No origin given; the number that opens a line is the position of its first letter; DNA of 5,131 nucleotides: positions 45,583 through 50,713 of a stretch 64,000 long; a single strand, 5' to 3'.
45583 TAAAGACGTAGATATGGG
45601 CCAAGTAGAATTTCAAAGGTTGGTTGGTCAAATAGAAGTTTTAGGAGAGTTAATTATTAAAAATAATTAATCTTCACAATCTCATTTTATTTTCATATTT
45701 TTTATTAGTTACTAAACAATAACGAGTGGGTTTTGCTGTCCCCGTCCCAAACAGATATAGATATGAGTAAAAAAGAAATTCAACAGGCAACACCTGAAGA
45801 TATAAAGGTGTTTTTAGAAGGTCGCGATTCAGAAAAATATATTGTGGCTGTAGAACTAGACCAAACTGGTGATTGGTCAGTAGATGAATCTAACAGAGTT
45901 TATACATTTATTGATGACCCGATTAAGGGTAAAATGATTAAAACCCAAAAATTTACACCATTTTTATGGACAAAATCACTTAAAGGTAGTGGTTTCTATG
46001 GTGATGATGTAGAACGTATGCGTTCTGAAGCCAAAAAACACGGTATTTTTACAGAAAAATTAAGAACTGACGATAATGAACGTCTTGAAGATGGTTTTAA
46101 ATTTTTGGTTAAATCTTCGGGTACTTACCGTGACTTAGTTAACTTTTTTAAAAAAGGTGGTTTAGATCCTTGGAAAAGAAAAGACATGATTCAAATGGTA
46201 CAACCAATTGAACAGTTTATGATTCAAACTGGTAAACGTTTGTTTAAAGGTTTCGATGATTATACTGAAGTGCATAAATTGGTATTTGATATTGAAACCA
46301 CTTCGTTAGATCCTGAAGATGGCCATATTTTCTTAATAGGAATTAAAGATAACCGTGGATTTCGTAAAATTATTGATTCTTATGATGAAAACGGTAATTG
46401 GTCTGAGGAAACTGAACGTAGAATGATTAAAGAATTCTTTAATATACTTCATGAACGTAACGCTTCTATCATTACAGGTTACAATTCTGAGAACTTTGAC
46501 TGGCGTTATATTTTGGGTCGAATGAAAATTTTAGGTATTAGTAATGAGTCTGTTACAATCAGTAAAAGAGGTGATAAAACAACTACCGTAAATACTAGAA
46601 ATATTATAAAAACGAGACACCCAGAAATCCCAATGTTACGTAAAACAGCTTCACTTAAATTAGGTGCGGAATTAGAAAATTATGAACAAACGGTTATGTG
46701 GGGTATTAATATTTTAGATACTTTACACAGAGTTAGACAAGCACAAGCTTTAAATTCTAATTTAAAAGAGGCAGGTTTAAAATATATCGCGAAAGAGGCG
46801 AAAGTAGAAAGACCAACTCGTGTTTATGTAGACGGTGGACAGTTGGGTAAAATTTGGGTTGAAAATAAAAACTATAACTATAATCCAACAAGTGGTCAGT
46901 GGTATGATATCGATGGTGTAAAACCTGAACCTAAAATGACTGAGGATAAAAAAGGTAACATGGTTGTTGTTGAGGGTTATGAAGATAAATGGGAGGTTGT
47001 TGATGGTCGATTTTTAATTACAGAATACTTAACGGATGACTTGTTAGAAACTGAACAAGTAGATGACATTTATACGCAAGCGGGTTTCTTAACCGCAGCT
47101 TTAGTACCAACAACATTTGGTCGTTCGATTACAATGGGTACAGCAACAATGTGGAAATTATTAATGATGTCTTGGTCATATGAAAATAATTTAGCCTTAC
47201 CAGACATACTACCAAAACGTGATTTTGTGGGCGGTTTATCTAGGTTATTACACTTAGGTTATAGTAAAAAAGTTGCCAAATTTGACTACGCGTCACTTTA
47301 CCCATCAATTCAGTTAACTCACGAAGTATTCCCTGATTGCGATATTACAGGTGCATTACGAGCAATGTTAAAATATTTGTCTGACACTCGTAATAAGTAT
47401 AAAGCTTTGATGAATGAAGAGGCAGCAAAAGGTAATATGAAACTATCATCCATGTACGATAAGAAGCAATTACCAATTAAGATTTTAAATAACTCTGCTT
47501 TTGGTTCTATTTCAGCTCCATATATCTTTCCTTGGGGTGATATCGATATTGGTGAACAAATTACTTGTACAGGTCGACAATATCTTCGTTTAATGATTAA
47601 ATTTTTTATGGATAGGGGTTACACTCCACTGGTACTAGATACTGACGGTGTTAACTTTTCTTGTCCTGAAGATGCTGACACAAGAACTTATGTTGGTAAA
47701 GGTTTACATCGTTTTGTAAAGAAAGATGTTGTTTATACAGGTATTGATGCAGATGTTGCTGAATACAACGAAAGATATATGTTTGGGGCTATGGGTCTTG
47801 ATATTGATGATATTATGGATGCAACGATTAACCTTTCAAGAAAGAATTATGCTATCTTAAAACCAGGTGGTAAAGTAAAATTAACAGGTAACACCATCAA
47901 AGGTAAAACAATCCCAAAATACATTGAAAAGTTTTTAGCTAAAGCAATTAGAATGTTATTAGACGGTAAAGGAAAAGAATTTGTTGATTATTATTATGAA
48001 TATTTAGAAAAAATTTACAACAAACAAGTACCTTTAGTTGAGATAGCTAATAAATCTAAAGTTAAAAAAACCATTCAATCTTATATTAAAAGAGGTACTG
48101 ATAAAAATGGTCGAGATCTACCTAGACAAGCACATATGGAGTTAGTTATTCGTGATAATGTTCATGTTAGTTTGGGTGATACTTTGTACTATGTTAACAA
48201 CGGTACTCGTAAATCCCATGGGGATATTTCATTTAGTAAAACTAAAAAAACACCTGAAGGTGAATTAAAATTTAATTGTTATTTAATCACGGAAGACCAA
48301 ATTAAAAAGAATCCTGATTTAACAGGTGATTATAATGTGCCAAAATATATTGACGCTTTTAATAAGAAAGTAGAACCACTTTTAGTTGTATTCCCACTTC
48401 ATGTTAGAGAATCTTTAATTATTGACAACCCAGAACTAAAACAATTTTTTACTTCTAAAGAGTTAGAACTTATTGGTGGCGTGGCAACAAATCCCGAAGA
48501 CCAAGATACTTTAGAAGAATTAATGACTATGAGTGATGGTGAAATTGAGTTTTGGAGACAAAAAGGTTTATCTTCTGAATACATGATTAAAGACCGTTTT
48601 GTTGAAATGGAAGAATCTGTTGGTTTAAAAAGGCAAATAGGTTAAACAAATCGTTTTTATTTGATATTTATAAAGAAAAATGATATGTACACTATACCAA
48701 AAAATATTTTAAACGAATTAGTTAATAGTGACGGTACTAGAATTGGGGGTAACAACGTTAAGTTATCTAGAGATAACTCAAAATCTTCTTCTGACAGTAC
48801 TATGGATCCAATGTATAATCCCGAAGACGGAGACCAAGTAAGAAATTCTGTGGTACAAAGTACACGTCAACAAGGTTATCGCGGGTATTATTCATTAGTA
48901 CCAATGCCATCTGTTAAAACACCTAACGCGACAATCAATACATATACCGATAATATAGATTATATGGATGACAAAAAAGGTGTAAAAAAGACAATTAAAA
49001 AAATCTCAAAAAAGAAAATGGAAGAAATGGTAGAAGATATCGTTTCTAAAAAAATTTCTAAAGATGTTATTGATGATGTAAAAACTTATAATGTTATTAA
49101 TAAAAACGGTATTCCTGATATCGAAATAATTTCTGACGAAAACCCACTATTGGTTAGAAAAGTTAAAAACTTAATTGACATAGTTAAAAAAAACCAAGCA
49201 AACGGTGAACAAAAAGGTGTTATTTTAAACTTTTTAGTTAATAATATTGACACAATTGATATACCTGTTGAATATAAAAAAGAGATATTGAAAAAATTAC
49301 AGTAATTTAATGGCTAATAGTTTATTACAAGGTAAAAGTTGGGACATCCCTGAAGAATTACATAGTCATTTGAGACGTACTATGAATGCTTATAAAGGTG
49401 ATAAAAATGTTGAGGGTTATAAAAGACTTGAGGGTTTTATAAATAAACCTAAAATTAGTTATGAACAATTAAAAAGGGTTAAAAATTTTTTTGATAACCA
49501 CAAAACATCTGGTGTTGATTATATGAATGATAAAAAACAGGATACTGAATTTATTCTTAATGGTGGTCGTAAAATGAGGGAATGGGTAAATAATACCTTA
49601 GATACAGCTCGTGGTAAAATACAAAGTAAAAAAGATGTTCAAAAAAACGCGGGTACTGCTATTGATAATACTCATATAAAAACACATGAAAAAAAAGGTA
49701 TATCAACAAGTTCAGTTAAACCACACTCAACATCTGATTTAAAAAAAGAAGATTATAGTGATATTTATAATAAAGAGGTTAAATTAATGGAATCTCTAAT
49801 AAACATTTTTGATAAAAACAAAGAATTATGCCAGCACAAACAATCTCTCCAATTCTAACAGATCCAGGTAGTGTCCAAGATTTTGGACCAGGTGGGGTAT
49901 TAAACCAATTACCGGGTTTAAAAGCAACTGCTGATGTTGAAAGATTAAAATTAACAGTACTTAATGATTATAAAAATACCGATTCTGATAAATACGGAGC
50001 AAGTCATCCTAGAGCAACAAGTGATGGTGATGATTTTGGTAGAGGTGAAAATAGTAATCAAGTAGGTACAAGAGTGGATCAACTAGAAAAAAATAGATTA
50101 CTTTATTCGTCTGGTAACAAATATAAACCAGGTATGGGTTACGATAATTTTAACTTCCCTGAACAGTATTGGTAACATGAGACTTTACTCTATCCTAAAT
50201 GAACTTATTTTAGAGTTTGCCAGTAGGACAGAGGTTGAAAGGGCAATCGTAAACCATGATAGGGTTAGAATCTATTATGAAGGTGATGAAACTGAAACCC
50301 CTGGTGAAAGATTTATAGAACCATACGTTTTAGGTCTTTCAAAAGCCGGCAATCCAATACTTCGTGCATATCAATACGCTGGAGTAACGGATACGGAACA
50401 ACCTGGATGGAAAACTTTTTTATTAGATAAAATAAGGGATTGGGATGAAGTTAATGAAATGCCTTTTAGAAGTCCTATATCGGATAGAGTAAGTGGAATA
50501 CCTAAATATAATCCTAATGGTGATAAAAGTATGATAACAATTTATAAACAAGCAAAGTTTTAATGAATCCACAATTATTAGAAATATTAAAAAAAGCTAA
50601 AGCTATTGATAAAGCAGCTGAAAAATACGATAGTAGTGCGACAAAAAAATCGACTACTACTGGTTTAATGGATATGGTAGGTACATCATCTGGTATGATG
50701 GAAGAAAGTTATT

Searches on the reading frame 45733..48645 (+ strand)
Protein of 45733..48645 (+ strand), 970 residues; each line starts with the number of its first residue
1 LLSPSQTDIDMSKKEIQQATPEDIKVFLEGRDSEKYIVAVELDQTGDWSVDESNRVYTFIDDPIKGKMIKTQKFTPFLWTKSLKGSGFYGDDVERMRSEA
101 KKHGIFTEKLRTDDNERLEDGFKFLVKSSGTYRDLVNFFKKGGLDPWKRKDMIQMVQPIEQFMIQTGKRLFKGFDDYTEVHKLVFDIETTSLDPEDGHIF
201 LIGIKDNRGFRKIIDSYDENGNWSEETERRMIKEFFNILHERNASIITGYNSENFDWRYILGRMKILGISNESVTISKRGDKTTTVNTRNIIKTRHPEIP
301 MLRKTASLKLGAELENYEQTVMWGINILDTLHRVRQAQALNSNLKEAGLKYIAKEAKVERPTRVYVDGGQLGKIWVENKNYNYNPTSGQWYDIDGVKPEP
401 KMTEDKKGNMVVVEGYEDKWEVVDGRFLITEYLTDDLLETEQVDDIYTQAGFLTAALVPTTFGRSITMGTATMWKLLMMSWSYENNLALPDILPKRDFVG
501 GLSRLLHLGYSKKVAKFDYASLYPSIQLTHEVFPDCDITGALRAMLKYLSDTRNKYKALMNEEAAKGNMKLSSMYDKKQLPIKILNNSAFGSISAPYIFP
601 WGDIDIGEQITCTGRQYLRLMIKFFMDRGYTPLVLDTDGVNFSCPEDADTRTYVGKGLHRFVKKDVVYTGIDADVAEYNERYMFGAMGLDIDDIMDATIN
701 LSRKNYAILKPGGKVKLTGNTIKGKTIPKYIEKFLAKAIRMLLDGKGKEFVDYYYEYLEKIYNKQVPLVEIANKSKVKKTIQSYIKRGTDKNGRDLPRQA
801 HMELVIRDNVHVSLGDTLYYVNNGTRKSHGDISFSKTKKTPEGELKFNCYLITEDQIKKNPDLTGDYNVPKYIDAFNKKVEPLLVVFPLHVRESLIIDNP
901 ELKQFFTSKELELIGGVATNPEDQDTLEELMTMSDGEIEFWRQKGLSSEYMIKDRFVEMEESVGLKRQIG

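Call 7: search_protein_families(library=phrogs, proteins=[window:45733-48645:+], max_evalue=0.00001)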
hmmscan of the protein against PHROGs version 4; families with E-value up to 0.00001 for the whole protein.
window:45733-48645:+ (970 aa): 5 families
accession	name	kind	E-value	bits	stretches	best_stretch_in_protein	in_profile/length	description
phrog_262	-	DNA, RNA and nucleotide metabolism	4e-70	237.9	2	54-536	20-421/856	DNA polymerase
phrog_1918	-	DNA, RNA and nucleotide metabolism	3.4e-14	53.7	0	564-649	24-106/382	DNA polymerase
phrog_2062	-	DNA, RNA and nucleotide metabolism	3.1e-12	46.9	1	225-287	180-242/502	DNA polymerase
phrog_403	-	DNA, RNA and nucleotide metabolism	1.2e-06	28.7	1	223-367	122-208/321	DNA polymerase exonuclease subunit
phrog_2927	-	DNA, RNA and nucleotide metabolism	3e-06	26.9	1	546-615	118-186/710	DNA polymerase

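Call 11: search_dna_similar(query=window:45733-48645:+, collection=phages, mode=protein, max_rows=15)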
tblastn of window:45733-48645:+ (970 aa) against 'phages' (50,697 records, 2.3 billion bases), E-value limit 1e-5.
Records with a match: 20; places in all: 20; records where one place covers at least 80% of the query: 5.
Best place of each record, by identity: <60% 20.
By first word of the organism name: Salinibacter 10; Anabaena 3; Nostoc 3; Stenotrophomonas 3; Dolichospermum 1.
By host as written in the record: Salinibacter ruber M31 4; Salinibacter ruber M8 4; - 3; Stenotrophomonas maltophilia 3; Nostoc sp. PCC7210 2; Anabaena sp. PCC 7120 1; Dolichospermum flos-aquae 1; Nostoc sp. PCC 7120 = FACHB-418 1; and 1 more.
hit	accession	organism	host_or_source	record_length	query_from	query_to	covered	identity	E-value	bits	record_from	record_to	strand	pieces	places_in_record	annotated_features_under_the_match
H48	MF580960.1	Salinibacter phage M31CC-1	Salinibacter ruber M31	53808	23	888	89%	23.9%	3e-48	194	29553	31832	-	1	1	DNA polymerase elongation subunit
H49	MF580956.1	Salinibacter phage M8CC-19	Salinibacter ruber M8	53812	23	888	89%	23.9%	3e-48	194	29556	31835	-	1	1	DNA polymerase elongation subunit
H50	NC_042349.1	Salinibacter phage M8CC-19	Salinibacter ruber M8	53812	23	888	89%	23.9%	3e-48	194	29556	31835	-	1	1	DNA polymerase elongation subunit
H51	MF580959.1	Salinibacter phage M8CRM-1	Salinibacter ruber M8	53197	23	888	89%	23.4%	2e-47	191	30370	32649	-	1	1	DNA polymerase elongation subunit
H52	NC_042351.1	Salinibacter phage M8CRM-1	Salinibacter ruber M8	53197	23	888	89%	23.4%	2e-47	191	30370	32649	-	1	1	DNA polymerase elongation subunit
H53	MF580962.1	Salinibacter virus M31CR41-3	Salinibacter ruber M31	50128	131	824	72%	24.3%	3e-45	184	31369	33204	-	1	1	DNA polymerase elongation subunit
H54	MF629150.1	Salinibacter phage SRUTV-1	-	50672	131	824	72%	24.3%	3e-45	184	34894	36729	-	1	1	DNA polymerase elongation subunit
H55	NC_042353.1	Salinibacter phage SRUTV-1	-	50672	131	824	72%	24.3%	3e-45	184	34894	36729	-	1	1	DNA polymerase elongation subunit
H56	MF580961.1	Salinibacter phage M31CR41-2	Salinibacter ruber M31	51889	132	824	71%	24.4%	3e-45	184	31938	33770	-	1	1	DNA polymerase elongation subunit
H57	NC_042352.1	Salinibacter phage M31CR41-2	Salinibacter ruber M31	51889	132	824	71%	24.4%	3e-45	184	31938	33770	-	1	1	DNA polymerase elongation subunit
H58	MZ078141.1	Anabaena phage Elbi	Anabaena sp. PCC 7120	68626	177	793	57%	28.3%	2e-19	160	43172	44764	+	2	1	DNA polymerase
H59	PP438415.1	Dolichospermum phage Dfl-JY23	Dolichospermum flos-aquae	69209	177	793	56%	28.0%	7e-19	161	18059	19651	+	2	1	DNA polymerase delta catalytic subunit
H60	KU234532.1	Nostoc phage N1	Nostoc sp. PCC7210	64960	177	793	64%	24.7%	6e-29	131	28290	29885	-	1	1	DNA polymerase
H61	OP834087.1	Anabaena phage YongM2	Anabaena flos-aquae FACHB-418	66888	177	793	57%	27.4%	1e-19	163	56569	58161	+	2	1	DNA polymerase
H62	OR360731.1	Anabaena phage A-1(L)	Nostoc sp. PCC 7120 = FACHB-418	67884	177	793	57%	27.2%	1e-19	163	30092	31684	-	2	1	DNA polymerase delta catalytic subunit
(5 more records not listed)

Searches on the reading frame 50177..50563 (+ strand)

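Call 4: search_protein_families(library=pfam, proteins=[window:50177-50563:+], max_evalue=0.1)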
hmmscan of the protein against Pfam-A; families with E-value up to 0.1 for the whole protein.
window:50177-50563:+ (128 aa): 1 family
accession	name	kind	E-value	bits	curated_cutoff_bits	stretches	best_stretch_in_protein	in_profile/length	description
PF13280.12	WYL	-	1.4e-06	28.6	21.8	1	19-89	5-68/70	WYL domain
